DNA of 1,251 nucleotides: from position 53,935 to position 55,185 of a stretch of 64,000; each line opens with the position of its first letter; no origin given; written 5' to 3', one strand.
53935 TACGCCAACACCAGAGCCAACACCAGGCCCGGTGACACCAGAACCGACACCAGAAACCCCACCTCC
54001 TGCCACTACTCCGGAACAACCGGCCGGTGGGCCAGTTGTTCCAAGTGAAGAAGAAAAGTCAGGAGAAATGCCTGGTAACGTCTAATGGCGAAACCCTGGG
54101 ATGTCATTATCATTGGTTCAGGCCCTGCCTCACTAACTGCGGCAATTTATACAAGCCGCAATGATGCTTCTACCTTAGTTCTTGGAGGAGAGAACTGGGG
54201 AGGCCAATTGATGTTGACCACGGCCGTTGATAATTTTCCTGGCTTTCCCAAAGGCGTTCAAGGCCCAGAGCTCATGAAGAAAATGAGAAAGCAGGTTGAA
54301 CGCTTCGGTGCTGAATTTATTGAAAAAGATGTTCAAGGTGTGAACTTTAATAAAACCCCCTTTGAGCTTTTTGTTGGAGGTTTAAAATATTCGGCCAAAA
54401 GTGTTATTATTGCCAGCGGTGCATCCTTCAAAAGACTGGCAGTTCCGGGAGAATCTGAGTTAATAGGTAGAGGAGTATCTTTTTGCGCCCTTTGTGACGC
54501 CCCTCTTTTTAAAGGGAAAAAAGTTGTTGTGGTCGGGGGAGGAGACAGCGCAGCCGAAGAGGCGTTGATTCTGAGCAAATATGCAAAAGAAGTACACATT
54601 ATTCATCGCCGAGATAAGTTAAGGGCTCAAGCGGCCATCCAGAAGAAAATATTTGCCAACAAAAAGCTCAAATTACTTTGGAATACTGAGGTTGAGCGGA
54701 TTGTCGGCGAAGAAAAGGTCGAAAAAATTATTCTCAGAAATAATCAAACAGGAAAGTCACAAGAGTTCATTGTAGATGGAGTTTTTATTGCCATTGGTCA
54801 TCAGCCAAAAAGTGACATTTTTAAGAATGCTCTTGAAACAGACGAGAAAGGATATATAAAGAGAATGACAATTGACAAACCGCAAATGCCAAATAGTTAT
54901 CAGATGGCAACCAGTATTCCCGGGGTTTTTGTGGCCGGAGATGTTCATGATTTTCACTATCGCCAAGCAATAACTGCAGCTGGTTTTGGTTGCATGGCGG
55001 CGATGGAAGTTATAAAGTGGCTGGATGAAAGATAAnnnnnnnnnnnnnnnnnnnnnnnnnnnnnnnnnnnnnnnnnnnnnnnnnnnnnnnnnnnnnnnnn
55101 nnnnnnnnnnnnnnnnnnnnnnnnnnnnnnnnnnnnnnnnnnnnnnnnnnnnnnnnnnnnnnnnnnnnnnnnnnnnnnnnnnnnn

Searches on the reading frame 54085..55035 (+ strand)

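Call 21: search_protein_families(library=pfam, proteins=[window:54085-55035:+], max_evalue=0.01)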
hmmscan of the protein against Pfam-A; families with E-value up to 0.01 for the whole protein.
window:54085-55035:+ (316 aa): 13 families
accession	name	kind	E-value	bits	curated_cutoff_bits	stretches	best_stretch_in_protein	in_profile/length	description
PF07992.20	Pyr_redox_2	-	5e-48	164.4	26.1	1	6-299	2-288/291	Pyridine nucleotide-disulphide oxidoreductase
PF13738.12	Pyr_redox_3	-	1.9e-21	77.1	30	1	80-285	101-305/305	Pyridine nucleotide-disulphide oxidoreductase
PF00070.33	Pyr_redox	-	2.5e-16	60.4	22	1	146-218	1-80/82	Pyridine nucleotide-disulphide oxidoreductase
PF13434.12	Lys_Orn_oxgnase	-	1.3e-07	31.5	21.3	0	143-180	187-226/339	L-lysine 6-monooxygenase/L-ornithine 5-monooxygenase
PF03486.20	HI0933_like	-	7.2e-07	29.3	50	0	6-39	2-35/244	HI0933-like protein Rossmann domain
PF01266.30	DAO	-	5.1e-06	26.7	27.9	0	59-118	147-208/353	FAD dependent oxidoreductase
PF12831.13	FAD_oxidored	-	8.1e-06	25.8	27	1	6-53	1-48/416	FAD dependent oxidoreductase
PF01134.28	GIDA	-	4.5e-05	23.1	22.1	0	6-33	1-28/391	Glucose inhibited division protein A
PF01946.23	Thi4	-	0.00021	21.1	26.2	1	6-45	19-65/235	Thi4 family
PF00890.30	FAD_binding_2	-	0.00037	20.2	20.4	1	6-42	1-38/414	FAD binding domain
PF13241.12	NAD_binding_7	-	0.00043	21.3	22.1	1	142-186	5-51/104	Putative NAD(P)-binding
PF13450.12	NAD_binding_8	-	0.00071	20.2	21.9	0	9-40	1-33/68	NAD(P)-binding Rossmann-like domain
PF01494.25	FAD_binding_3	-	0.0052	16.5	22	0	146-182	3-39/349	FAD binding domain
